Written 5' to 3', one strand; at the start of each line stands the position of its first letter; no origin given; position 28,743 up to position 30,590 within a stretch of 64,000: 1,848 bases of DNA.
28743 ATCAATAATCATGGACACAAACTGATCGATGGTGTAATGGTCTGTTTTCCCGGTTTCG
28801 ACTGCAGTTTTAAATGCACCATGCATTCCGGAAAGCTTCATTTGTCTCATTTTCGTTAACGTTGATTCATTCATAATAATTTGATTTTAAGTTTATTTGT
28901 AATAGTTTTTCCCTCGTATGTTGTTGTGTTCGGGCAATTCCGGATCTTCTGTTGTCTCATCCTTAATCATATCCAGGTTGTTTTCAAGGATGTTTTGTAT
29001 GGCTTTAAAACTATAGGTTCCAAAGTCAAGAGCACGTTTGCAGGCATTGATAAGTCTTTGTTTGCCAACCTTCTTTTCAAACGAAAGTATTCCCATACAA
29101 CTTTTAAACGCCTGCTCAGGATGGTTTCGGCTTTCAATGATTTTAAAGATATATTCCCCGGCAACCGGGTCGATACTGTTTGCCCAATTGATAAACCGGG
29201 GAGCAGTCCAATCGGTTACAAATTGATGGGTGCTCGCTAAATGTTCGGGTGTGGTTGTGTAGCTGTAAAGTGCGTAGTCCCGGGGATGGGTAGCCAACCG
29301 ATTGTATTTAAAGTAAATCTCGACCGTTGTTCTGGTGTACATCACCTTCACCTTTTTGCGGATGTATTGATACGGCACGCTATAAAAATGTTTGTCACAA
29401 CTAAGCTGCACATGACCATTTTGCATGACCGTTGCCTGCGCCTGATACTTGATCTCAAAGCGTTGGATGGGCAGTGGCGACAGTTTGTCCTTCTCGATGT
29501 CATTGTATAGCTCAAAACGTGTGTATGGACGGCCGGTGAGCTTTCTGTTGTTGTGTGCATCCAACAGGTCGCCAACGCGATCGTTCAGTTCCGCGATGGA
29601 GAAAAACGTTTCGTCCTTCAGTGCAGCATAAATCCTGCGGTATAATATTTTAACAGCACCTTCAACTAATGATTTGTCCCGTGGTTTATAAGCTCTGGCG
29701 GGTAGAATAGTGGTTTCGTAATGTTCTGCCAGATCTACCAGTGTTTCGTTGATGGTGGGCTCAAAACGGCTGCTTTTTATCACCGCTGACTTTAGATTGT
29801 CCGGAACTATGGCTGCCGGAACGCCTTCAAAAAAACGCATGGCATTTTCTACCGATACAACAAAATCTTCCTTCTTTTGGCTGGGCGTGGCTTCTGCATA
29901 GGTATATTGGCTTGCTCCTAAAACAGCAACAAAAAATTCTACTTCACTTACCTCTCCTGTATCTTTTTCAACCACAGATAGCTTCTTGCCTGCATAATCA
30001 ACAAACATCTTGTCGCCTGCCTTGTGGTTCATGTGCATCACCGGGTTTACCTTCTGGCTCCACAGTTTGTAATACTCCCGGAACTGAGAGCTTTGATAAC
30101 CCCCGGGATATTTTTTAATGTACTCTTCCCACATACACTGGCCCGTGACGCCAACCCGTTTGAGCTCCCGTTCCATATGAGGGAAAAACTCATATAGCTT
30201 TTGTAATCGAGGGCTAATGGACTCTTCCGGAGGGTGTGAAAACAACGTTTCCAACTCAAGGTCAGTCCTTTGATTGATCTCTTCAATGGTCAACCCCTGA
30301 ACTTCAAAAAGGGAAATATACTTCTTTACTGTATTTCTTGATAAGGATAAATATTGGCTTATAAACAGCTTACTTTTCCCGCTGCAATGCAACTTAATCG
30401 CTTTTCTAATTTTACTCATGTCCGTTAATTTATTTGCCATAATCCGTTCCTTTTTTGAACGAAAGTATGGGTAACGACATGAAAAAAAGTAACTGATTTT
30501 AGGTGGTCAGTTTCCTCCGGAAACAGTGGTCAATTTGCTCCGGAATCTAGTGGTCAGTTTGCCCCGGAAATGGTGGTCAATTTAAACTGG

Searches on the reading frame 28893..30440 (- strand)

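Call 85: search_protein_families(library=pfam, max_evalue=0.01, proteins=[window:28893-30440:-])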
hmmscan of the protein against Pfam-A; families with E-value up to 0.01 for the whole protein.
window:28893-30440:- (515 aa): 2 families
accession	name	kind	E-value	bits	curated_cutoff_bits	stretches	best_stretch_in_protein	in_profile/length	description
PF22483.2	Mu-transpos_C_2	-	3.8e-13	49.4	27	1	323-390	1-66/73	Mu transposase, C-terminal domain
PF00665.32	rve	-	1.5e-05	25.6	32.6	1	161-253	22-102/102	Integrase core domain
